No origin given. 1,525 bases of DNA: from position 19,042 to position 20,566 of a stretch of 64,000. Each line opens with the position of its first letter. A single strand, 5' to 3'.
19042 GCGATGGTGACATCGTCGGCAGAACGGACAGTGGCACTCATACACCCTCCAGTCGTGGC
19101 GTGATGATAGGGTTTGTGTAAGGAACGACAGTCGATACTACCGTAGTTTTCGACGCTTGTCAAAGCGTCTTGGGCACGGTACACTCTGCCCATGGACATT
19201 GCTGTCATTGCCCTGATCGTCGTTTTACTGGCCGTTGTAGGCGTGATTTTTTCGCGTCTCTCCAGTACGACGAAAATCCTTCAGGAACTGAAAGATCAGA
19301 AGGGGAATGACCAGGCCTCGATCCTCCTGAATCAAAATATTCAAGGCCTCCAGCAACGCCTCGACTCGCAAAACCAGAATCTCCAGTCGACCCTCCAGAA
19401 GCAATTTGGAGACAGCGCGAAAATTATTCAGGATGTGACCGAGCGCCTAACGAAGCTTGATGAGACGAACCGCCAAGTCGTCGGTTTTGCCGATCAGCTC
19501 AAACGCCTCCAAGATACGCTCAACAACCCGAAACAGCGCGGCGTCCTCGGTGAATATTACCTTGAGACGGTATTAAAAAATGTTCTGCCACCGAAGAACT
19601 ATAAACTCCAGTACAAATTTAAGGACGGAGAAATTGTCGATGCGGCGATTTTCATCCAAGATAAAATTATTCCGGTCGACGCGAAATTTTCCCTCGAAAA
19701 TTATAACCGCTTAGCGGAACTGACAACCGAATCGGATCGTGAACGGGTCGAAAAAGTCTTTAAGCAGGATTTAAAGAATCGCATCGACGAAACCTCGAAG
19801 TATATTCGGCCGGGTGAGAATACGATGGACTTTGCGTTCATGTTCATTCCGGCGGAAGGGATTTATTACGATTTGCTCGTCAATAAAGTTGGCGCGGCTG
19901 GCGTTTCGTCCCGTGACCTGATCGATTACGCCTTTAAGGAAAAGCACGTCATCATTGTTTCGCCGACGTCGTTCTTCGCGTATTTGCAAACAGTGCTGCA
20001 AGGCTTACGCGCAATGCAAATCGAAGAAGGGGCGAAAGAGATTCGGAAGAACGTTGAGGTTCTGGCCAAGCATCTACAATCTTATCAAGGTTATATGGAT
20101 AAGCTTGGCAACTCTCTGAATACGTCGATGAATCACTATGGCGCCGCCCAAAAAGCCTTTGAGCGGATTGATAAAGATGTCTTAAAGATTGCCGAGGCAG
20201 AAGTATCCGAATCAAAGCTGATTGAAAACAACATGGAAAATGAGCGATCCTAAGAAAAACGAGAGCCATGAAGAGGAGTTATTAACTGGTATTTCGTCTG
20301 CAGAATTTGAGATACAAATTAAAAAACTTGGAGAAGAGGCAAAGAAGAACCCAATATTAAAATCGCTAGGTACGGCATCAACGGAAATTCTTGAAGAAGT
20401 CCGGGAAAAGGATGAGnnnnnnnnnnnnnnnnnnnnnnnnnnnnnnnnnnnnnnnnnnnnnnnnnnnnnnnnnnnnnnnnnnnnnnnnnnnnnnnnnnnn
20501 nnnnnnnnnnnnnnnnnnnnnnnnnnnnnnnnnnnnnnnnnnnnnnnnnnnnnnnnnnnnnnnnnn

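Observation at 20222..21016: AT-rich cassette (~36% GC) after rmuC encoding a PIN-domain protein preceded by an overlapping small acidic ORF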

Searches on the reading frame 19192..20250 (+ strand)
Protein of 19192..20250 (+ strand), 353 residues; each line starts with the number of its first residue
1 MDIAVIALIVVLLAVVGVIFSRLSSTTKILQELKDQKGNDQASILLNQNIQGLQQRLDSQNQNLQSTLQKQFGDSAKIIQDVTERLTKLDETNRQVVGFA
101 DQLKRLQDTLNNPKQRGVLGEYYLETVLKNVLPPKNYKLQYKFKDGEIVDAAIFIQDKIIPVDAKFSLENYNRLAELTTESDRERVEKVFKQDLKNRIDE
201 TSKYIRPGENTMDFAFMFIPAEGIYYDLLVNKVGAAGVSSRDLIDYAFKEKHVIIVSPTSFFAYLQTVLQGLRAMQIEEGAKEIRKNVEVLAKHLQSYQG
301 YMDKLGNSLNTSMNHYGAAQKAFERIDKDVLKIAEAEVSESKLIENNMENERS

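Call 4: search_protein_families(library=pfam, proteins=[window:19192-20250:+], max_evalue=1)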
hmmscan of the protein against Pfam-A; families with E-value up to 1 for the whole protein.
window:19192-20250:+ (353 aa): 16 families
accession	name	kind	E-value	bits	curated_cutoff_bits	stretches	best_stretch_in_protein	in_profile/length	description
PF02646.22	RmuC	-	1.9e-52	178.6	26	1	49-342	2-290/291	RmuC family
PF24073.1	DUF7365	-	0.019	15.5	27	1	55-114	33-91/101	Coiled-coil region of unknown function (DUF7365)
PF09056.16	Phospholip_A2_3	-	0.026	15.5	29.4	1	165-202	52-88/110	Prokaryotic phospholipase A2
PF03564.21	DUF1759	-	0.032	14.7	25.4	1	62-112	57-104/148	Protein of unknown function (DUF1759)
PF14584.11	DUF4446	-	0.032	14.7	27.4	1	3-82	4-82/150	Protein of unknown function (DUF4446)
PF05531.17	NPV_P10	-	0.043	14.7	29.8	1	67-112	22-67/75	Nucleopolyhedrovirus P10 protein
PF14712.11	Snapin_Pallidin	-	0.045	14.6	29.6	1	51-112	30-87/89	Snapin/Pallidin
PF02706.20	Wzz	-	0.089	13.5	25.5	1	5-67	18-81/91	Chain length determinant protein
PF14362.11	DUF4407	-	0.16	11.7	31.3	1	37-114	180-257/297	Domain of unknown function (DUF4407)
PF14235.11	DUF4337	-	0.2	12.2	27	1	5-115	3-115/161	Domain of unknown function (DUF4337)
PF20663.3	COG4_N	-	0.22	12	27.3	1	48-107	2-60/107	Conserved oligomeric Golgi complex subunit 4, N-terminal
PF02601.20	Exonuc_VII_L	-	0.23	11.3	35.9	1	45-111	180-245/315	Exonuclease VII, large subunit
PF06103.16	DUF948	-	0.28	11.8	37.2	0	275-333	22-77/89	Bacterial protein of unknown function (DUF948)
PF24564.1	DUF7605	-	0.28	11.5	27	1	50-113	51-111/183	Domain of unknown function (DUF7605)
PF06009.19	Laminin_II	-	0.36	11.3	33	0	46-110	22-82/138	Laminin Domain II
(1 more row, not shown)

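Call 5: search_protein_families(library=ncbifam, proteins=[window:19192-20250:+], max_evalue=1)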
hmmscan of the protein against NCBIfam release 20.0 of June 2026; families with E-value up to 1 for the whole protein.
window:19192-20250:+ (353 aa): 7 families
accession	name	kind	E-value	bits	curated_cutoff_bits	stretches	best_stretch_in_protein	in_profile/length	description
NF007686.0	PRK10361.1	equivalog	3.6e-10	39.1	810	1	47-336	135-423/475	DNA recombination protein RmuC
NF035934.1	ESAT6_2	subfamily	0.0035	17.5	100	1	266-322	32-88/96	pore-forming ESAT-6 family protein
NF033885.1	conj_TraP_IncI1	equivalog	0.0075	16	135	1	5-114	16-120/217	conjugal transfer protein TraP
NF052531.1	Strep_LiaS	equivalog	0.1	11.8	450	1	5-88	51-138/328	envelope stress sensor histidine kinase LiaS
NF040576.1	T2SS_GspM_XpsM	equivalog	0.24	11.1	60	1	4-64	8-65/180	type II secretion system protein GspM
TIGR03495.1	phage_LysB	equivalog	0.3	11.4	92.75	1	5-101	3-99/135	Rz-like lysis system protein LysB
TIGR04211.1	SH3_and_anchor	equivalog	0.46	10.1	65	1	33-115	58-146/198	TIGR04211 family SH3 domain-containing protein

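Call 6: search_protein_families(library=padloc, proteins=[window:19192-20250:+], max_evalue=1)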
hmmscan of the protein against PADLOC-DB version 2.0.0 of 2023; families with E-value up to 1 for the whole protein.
window:19192-20250:+ (353 aa): 5 families
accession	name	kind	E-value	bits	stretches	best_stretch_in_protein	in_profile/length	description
PDLC03812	RTasRmuC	-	3.8e-13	46.9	1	27-321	113-400/439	DRT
PDLC01495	PD_DExK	-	0.0029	15.3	1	99-151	14-60/123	"CAS-I,CAS-II,CAS-III,CAS-IV,CAS-V,CAS-VI; associated"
PDLC01561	Cmr5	-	0.017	13.4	1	252-292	75-115/149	CAS-III-B; effector_SS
PDLC02540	PglX|PglXI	-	0.12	11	1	43-92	18-65/106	PglX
PDLC03863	LmuB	-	0.43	7.2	1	29-112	221-297/610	-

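Call 12: find_related_loci(query=window:19192-20250:+, collection=genome_contigs, flank=6000)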
Query window:19192-20250:+ (353 aa) in genome_contigs; peptide patterns used: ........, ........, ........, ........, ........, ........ (x = any residue, [..] = any of these).
600 stretches matched a pattern (row limit reached: there are more); 580 encode a relative of the query (tblastn E <= 1e-3); the best 80 are kept; 80 distinct loci.
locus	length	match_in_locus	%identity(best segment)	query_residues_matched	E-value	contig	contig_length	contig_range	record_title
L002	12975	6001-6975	77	14-339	2e-171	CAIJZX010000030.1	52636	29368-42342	MAG: Candidatus Kerfeldbacteria bacterium isolate AlinenLipids_bin-4062 genome assembly, contig: bin-4062:30/42, whole g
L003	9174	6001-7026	70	1-337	3e-157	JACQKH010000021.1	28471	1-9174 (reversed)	MAG: Candidatus Kerfeldbacteria bacterium isolate NC_groundwater_1172_Ag_S-0.1um_55_34 S_p1_S3_coassembly_k141_565239, w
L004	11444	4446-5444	64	6-337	3e-142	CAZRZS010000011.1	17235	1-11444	MAG TPA_asm: uncultured Gammaproteobacteria bacterium isolate binchicken_co387_82 genome assembly, contig: NODE_3638_len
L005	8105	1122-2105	65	3-334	2e-140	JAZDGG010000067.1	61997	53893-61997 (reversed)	MAG: bacterium isolate MEGAHIT-group-0.240 k141_19938396, whole genome shotgun sequence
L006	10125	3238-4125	69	39-334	2e-138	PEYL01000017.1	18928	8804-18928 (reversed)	MAG: Candidatus Portnoybacteria bacterium CG08_land_8_20_14_0_20_40_83 CG08_land_8_20_14_0.20_scaffold_1200_c, whole gen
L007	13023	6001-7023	60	1-345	7e-137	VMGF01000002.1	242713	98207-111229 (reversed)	MAG: Parcubacteria group bacterium Gr01-1014_3 G01um10143_scaffold_5, whole genome shotgun sequence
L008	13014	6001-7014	63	1-336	2e-136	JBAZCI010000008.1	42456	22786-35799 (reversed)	MAG: Patescibacteria group bacterium isolate SO_2017_GW1_133 NODE_4315_length_42456_cov_1.537457_OW334_2017, whole genom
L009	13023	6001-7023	63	1-336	2e-136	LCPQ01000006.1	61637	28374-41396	MAG: Parcubacteria group bacterium GW2011_GWA2_48_9 UY34_C0006, whole genome shotgun sequence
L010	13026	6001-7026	60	5-353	4e-135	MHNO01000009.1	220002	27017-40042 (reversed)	MAG: Candidatus Ryanbacteria bacterium RIFCSPHIGHO2_02_FULL_45_17b rifcsphigho2_02_scaffold_343, whole genome shotgun se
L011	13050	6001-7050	57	9-351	1e-134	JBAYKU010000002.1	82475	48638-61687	MAG: Candidatus Paceibacterota bacterium isolate SO_2016_GW1_87 scaffold00672_OW334_2016, whole genome shotgun sequence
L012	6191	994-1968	61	2-334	5e-134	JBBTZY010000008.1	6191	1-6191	MAG: Patescibacteria group bacterium isolate H52-bin160_1 H52_bin160_1_000000000008, whole genome shotgun sequence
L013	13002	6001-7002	60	1-334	1e-133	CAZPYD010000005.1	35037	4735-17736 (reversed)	MAG TPA_asm: uncultured Candidatus Saccharibacteria bacterium isolate SRP077602_co6_10 genome assembly, contig: NODE_198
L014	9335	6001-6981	60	16-334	9e-133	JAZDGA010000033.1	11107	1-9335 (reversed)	MAG: Candidatus Vogelbacteria bacterium isolate MEGAHIT-group-0.230 k141_2108702, whole genome shotgun sequence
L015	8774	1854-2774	66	46-351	2e-132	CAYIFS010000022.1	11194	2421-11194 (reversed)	MAG TPA_asm: uncultured Candidatus Saccharibacteria bacterium isolate ERP119705_co18_679 genome assembly, contig: NODE_7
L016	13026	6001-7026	60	3-337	2e-132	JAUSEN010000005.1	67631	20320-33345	MAG: Candidatus Magasanikiibacteriota bacterium isolate E14_maxbin.201_sub E14_k141_1643068, whole genome shotgun sequen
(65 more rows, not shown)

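Call 66: search_protein_families(library=pfam, proteins=[L003:7120-7416:+, L003:7426-7677:+, L003:7680-7991:+, L002:7031-7801:+, L002:7853-8320:+, L002:8482-8973:-], max_evalue=0.1)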
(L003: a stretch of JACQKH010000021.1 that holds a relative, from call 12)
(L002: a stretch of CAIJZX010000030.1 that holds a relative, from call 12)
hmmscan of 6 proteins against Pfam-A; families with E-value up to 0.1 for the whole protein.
L003:7120-7416:+ (99 aa): 3 families
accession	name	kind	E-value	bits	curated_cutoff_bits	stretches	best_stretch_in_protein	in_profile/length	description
PF11950.13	DUF3467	-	6.2e-12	45.9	25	1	17-92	8-85/92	Protein of unknown function (DUF3467)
PF23142.2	PH_PLEKHM2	-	0.016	15.6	22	1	34-94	73-131/140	PLEKHM2 PH domain-like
PF18829.7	Importin_rep_6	-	0.058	14.1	23.9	1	64-98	14-48/110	Importin repeat 6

L003:7426-7677:+ (84 aa): 0 families

L003:7680-7991:+ (104 aa): 0 families

L002:7031-7801:+ (257 aa): 0 families

L002:7853-8320:+ (156 aa): 2 families
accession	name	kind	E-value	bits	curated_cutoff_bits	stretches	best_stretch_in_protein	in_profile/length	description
PF00293.34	NUDIX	-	1.3e-11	45.1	21.1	1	21-130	6-125/134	NUDIX domain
PF22327.2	Nudt16-like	-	6.4e-05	23.4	27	1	5-71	5-65/161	U8 snoRNA-decapping enzyme-like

L002:8482-8973:- (163 aa): 0 families

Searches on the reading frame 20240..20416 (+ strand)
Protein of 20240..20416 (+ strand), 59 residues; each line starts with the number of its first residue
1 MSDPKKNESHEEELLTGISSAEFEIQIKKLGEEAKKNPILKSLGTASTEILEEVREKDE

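Call 4: search_protein_families(library=pfam, proteins=[window:20240-20416:+], max_evalue=1)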
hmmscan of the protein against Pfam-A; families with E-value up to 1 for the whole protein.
window:20240-20416:+ (59 aa): 0 families

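Call 5: search_protein_families(library=ncbifam, proteins=[window:20240-20416:+], max_evalue=1)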
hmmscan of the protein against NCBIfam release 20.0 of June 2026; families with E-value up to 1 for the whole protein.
window:20240-20416:+ (59 aa): 0 families

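Call 6: search_protein_families(library=padloc, proteins=[window:20240-20416:+], max_evalue=1)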
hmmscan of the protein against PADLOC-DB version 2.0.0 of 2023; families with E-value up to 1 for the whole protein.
window:20240-20416:+ (59 aa): 0 families

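Call 56: search_protein_families(library=pfam, alignment_id=A4, max_evalue=1)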
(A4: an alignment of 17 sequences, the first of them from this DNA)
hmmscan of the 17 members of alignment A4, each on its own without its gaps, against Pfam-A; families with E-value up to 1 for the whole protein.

A. member 1, seq(59 aa): 0 families

B. families by the number of members that match (of 17 scanned): 11 families
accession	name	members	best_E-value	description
PF07827.16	KNTase_C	2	0.0096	KNTase C-terminal domain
PF01133.22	ER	2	0.075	Enhancer of rudimentary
PF11791.14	Aconitase_B_N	1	0.036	Aconitate B N-terminal domain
PF07464.16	ApoLp-III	1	0.048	Apolipophorin-III precursor (apoLp-III)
PF01939.22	NucS_C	1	0.07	Endonuclease NucS C-terminal domain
PF23136.1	DUF7051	1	0.075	Domain of unknown function (DUF7051)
PF12450.13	vWF_A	1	0.082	von Willebrand factor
PF14072.11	DndB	1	0.09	DNA-sulfur modification-associated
PF20292.4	MC7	1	0.1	ABC-three component (ABC-3C) system Middle Component 7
PF22029.2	PhyR_sigma2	1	0.12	Sigma2 domain of PhyR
PF04675.19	DNA_ligase_A_N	1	0.19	DNA ligase N terminus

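Call 57: search_solved_structures(query=A4, max_evalue=10, show_alignments=2)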
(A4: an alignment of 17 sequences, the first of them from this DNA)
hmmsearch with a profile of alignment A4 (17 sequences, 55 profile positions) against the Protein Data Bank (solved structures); distinct sequences matched with E-value up to 10: 33.
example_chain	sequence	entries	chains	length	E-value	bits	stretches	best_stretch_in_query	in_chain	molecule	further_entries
5byo_A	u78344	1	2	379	5.8e-09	39.3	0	12-25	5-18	dTor_12x31L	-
4yxz_A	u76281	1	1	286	7e-08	35.8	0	12-25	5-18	dTor_9x31L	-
6egc_A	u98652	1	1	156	1.8e-05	28.1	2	17-48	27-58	SC_2L4HC2_23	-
4yxy_A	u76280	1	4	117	0.0017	21.8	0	12-25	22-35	dTor_9x31L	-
9ccf_A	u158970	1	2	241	0.0026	21.1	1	5-37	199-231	DA7_2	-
9cce_A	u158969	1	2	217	0.0039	20.6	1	5-34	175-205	DYNA_1b7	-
5j0k_A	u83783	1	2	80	0.025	18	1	17-48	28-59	designed protein 2L4HC2_23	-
6b87_A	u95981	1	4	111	0.033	17.6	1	17-50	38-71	TMHC2_E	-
5oh6_A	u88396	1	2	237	0.033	17.6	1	18-40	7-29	Interaptin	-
5wyh_B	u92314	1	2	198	0.054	17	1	18-40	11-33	Interaptin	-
5osh_C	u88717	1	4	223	0.063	16.7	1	18-40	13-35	Interaptin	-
5oh5_A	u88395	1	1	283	0.074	16.5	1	18-40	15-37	RidL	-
8oyw_A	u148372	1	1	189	0.078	16.4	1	16-47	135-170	De novo designed soluble Rhomboid protease-like protein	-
4v61_AS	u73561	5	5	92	0.15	15.5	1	11-33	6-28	Ribosomal Protein S19 | 30S ribosomal protein S19 alpha, chloroplastic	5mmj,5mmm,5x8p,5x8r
1g5z_A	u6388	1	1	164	0.18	15.3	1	5-33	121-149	OUTER SURFACE PROTEIN C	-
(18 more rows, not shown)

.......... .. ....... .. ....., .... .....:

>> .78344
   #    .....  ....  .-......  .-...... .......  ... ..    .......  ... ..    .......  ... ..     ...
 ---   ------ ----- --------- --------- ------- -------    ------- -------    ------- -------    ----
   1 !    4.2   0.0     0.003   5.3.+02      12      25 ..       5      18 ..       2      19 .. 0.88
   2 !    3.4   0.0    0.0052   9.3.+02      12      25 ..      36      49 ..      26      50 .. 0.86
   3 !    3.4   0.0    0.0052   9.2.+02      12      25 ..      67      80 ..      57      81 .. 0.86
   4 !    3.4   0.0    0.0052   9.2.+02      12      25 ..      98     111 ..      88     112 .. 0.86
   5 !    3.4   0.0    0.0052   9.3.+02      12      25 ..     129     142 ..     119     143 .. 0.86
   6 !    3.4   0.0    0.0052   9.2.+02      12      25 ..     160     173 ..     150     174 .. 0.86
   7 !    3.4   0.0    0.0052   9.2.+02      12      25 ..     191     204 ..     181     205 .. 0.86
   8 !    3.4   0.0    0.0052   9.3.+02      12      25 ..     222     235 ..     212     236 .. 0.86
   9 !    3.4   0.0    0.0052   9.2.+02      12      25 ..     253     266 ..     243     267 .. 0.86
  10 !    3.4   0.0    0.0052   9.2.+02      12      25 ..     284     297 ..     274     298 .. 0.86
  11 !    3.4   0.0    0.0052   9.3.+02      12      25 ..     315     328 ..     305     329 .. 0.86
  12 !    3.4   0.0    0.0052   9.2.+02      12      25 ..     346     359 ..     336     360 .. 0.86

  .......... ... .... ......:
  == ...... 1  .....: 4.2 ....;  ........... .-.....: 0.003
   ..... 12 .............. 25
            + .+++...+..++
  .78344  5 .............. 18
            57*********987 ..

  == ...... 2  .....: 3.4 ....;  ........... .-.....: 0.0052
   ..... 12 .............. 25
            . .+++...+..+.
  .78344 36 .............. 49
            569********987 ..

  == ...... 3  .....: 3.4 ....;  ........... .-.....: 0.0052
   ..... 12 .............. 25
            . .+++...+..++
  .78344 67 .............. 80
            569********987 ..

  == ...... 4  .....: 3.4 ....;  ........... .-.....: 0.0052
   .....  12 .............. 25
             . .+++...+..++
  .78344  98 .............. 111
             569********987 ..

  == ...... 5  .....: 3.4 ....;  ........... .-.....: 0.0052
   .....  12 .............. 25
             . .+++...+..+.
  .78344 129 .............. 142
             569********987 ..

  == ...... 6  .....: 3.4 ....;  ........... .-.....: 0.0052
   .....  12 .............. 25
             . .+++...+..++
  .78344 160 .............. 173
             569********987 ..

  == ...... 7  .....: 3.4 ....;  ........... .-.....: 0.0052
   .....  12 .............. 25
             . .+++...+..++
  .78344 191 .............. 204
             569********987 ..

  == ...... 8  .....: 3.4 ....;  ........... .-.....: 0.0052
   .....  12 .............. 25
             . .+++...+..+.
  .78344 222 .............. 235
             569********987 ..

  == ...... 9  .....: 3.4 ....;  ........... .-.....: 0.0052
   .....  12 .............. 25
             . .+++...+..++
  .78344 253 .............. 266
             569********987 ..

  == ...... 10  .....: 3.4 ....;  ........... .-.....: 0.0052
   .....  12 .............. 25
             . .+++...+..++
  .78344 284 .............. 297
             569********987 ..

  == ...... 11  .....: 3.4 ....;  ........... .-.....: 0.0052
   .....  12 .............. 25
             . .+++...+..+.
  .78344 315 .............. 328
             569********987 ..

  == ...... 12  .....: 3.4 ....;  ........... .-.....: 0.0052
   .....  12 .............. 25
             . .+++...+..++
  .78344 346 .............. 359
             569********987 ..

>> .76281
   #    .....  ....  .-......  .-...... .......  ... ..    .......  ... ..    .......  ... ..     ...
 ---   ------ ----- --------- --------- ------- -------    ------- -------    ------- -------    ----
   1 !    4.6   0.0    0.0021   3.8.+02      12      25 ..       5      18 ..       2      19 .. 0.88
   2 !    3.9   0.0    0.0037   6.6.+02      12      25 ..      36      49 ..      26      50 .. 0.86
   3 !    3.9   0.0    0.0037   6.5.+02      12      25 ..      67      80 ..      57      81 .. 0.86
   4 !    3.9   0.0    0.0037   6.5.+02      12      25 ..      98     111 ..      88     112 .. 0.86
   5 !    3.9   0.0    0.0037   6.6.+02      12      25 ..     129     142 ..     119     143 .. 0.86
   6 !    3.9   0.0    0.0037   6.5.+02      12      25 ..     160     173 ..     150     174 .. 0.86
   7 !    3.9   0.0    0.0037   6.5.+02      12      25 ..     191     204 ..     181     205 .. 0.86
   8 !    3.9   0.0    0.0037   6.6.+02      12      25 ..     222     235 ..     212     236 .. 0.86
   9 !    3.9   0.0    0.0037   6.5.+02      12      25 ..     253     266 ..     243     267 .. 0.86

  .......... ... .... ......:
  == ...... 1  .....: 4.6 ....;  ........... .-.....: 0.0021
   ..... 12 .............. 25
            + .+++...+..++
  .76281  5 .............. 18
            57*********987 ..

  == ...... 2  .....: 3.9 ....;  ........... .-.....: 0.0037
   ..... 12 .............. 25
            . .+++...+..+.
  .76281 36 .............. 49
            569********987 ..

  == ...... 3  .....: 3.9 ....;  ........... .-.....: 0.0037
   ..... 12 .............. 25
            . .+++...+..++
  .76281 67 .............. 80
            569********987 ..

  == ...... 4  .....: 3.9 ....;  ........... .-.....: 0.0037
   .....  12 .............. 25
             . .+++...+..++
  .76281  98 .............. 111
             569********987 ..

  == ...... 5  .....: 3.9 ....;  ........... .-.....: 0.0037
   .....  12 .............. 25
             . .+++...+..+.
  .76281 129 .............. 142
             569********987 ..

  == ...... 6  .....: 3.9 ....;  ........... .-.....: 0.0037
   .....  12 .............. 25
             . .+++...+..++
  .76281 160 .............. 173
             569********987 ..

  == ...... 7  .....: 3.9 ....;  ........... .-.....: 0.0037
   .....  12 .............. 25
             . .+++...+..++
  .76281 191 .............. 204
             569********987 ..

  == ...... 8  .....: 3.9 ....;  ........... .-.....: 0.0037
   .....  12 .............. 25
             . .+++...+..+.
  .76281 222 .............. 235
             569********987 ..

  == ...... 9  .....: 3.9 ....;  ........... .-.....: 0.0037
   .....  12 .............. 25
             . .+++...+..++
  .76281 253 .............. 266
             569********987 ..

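Call 60: search_protein_families(library=phrogs, proteins=[window:20240-20416:+], max_evalue=1)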
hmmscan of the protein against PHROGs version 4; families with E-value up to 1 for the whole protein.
window:20240-20416:+ (59 aa): 0 families

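Call 82: find_homologous_proteins(query=A4, max_evalue=0.001)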
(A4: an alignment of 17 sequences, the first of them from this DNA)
Query A4 (17 sequences) (59 aa, profile of the alignment): 14 proteins with E <= 0.001 among 200 candidates.
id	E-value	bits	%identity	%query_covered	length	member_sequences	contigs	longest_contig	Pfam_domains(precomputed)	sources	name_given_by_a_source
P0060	1.6e-13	68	-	-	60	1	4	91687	-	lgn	-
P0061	2.7e-12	64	-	-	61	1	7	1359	-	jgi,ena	-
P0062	4.5e-12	64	28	42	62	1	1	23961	-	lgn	-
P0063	7.0e-12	63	-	-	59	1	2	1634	-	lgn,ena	-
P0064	7.7e-12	63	-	-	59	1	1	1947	-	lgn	-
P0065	4.5e-10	57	-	-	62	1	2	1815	-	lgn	-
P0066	1.0e-9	56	-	-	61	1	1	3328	-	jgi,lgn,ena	jgi:hypothetical protein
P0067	3.3e-7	48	30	75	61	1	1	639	-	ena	-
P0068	4.0e-7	48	-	-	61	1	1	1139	-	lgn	-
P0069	1.1e-5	43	-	-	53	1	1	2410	-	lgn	-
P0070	1.3e-5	43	-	-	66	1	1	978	-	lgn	-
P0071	7.6e-5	41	100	100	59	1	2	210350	-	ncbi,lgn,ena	-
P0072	1.9e-4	39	-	-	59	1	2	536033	-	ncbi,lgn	-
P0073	2.4e-4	39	-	-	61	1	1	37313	-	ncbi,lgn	-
